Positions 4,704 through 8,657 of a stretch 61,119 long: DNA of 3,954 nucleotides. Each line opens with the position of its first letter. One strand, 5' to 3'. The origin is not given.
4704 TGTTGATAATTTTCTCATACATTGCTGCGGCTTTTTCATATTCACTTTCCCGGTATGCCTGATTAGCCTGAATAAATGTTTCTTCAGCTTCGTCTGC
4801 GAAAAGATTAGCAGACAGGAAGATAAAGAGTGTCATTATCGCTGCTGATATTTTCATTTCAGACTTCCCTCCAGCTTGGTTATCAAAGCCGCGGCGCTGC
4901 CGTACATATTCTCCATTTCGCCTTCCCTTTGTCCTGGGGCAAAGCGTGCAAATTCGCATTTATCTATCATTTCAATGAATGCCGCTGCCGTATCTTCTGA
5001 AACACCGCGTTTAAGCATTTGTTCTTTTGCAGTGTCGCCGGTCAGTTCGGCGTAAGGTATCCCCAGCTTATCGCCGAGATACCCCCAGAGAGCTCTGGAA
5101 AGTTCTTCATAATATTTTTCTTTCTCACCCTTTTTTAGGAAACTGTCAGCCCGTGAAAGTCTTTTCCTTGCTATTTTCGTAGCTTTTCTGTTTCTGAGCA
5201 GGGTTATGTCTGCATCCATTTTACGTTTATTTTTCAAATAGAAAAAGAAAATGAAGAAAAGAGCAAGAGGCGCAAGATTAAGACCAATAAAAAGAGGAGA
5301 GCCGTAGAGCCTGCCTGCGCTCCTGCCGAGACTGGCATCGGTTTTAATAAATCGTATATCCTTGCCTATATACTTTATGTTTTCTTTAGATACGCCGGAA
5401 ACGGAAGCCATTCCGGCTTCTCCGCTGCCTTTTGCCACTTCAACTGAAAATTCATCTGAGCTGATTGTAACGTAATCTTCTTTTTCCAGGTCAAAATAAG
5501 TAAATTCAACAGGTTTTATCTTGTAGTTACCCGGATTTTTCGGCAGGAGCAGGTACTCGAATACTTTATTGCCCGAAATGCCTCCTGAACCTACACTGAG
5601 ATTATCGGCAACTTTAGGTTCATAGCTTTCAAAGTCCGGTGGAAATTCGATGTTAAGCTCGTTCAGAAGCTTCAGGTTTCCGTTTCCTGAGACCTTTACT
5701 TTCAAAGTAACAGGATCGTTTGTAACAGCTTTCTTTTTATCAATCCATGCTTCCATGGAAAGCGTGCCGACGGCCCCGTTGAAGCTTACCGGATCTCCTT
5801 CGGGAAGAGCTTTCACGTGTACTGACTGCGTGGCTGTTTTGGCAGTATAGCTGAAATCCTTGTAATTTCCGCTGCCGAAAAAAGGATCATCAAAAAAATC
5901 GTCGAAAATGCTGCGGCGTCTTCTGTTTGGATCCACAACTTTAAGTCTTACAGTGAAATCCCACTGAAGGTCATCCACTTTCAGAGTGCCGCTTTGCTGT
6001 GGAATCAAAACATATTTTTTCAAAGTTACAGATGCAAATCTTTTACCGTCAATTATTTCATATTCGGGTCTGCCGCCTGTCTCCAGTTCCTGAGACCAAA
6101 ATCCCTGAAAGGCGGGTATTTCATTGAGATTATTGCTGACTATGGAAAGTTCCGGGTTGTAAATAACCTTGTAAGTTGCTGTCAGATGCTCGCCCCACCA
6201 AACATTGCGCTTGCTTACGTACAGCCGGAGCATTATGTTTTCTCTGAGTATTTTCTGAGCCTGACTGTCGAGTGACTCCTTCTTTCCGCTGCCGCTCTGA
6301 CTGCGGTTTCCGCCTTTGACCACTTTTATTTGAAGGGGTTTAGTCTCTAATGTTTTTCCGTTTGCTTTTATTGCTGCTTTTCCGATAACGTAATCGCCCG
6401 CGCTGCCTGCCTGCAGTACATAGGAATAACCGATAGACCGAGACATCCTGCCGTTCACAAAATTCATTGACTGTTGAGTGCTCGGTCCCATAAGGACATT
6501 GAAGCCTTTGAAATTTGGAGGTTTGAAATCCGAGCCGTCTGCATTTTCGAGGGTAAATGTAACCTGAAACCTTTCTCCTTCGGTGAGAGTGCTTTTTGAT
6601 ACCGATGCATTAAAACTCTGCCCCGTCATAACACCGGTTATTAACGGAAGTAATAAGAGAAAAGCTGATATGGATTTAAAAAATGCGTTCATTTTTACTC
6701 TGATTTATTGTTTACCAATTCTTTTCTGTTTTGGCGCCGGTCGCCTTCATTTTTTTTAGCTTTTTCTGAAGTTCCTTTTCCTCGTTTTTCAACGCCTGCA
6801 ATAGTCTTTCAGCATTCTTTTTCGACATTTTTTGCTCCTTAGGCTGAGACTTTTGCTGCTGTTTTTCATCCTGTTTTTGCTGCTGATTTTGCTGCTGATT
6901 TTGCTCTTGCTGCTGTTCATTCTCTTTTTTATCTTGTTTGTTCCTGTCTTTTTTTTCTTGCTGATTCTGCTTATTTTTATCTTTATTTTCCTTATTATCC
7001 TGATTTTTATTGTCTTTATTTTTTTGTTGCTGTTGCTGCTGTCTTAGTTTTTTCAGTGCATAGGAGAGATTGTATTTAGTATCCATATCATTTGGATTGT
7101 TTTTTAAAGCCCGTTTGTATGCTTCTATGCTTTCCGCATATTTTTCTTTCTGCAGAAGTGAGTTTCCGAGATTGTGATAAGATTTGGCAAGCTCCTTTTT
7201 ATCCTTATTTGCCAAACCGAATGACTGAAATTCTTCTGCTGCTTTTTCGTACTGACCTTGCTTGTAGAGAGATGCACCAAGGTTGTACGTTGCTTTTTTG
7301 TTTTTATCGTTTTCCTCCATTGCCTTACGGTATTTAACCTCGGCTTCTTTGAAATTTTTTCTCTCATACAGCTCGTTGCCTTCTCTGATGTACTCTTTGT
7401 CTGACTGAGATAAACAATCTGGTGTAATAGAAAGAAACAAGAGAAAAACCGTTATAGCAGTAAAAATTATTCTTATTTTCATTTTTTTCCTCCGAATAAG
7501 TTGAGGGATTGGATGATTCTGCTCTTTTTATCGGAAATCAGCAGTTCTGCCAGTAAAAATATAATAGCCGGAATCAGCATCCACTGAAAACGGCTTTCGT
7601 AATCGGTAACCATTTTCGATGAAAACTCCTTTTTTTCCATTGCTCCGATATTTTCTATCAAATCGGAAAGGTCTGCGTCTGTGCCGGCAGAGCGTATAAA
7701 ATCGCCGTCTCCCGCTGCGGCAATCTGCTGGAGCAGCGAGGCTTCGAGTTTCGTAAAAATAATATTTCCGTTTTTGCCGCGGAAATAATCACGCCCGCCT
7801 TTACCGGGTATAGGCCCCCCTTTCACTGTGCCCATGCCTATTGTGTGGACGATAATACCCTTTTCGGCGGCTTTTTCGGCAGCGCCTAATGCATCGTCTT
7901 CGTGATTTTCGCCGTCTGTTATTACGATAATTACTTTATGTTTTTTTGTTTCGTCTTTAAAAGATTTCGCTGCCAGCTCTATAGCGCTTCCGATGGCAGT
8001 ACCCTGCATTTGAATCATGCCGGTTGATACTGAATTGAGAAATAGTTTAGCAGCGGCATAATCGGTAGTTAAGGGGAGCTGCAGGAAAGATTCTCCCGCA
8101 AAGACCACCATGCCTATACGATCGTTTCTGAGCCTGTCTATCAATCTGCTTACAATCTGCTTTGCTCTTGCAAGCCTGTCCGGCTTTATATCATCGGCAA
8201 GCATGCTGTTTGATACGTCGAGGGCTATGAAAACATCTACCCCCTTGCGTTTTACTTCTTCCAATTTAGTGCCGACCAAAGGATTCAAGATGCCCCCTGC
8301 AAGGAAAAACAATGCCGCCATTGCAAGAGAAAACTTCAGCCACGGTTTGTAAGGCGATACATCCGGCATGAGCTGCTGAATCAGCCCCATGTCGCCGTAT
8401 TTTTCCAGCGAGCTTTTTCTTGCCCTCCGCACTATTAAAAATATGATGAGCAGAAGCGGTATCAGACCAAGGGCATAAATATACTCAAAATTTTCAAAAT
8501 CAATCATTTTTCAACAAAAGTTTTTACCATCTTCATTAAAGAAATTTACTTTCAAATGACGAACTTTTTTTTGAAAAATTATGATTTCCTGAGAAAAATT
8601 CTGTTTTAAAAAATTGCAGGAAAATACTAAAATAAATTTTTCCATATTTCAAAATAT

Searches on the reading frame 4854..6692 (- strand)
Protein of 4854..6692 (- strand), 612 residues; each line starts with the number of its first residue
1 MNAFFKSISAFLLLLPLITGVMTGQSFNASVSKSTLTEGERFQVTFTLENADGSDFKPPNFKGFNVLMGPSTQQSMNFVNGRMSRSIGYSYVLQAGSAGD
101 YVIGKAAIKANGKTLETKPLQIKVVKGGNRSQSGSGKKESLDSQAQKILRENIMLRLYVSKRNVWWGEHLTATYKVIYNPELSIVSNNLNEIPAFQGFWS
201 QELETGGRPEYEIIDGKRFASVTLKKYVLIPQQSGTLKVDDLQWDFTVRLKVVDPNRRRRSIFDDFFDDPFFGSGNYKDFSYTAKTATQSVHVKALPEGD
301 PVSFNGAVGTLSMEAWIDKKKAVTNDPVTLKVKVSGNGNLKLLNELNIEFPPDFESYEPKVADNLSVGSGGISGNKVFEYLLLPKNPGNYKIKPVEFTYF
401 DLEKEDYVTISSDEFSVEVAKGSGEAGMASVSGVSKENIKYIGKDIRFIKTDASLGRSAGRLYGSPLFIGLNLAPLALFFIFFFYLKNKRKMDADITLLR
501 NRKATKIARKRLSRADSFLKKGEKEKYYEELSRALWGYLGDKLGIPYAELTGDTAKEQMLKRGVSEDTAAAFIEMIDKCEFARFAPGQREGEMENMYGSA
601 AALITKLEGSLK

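Call 19: search_protein_families(library=pfam, max_evalue=0.0001, proteins=[window:4854-6692:-])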
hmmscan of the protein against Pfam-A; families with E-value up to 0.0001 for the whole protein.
window:4854-6692:- (612 aa): 1 family
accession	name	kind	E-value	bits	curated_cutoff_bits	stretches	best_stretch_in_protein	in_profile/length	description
PF13584.12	BatD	-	3e-48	162.8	24.1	2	29-124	1-92/92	BatD DUF11 like domain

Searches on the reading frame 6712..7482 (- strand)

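Call 19: search_protein_families(library=pfam, max_evalue=0.0001, proteins=[window:6712-7482:-])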
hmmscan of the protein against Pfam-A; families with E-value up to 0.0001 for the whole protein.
window:6712-7482:- (256 aa): 11 families
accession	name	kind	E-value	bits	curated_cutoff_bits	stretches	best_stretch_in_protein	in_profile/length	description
PF07719.23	TPR_2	-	6.5e-17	60.6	27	1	99-132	1-34/34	Tetratricopeptide repeat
PF00515.34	TPR_1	-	6.8e-17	60.9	27.8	1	99-132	1-34/34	Tetratricopeptide repeat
PF13432.12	TPR_16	-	1.2e-13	51.7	32.7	2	33-87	2-56/65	Tetratricopeptide repeat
PF13414.12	TPR_11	-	1e-11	44.8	26.8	2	106-145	1-40/42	TPR repeat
PF13431.12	TPR_17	-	4.8e-11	42.5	24.4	0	51-81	2-32/34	Tetratricopeptide repeat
PF14559.12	TPR_19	-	2.5e-09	37.8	25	1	38-94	1-57/68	Tetratricopeptide repeat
PF13181.12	TPR_8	-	4.7e-08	33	25.7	1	99-132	1-34/34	Tetratricopeptide repeat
PF13424.12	TPR_12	-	5.8e-08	33.3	30.1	1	65-127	5-73/77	Tetratricopeptide repeat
PF13374.12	TPR_10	-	1.3e-06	28.6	27.5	0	99-126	2-29/42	Tetratricopeptide repeat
PF13428.12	TPR_14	-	2.1e-06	28.3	23.5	0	102-139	4-41/44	Tetratricopeptide repeat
PF13176.12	TPR_7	-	6.2e-05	23.2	27.9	0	101-132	1-34/36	Tetratricopeptide repeat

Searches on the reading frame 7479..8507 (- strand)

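Call 19: search_protein_families(library=pfam, max_evalue=0.0001, proteins=[window:7479-8507:-])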
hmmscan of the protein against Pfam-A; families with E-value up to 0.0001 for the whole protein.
window:7479-8507:- (342 aa): 4 families
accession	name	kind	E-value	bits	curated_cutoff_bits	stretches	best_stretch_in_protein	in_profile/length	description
PF00092.34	VWA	-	6.1e-21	75.8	23.8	1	91-227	1-141/174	von Willebrand factor type A domain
PF13519.12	VWA_2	-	1.2e-20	74.5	27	1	93-200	2-107/107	von Willebrand factor type A domain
PF07584.16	BatA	-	5.2e-07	30.4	25.9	1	1-75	1-76/77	Aerotolerance regulator N-terminal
PF06707.17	DUF1194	-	3.7e-05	23.5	27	0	93-226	7-155/206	Protein of unknown function (DUF1194)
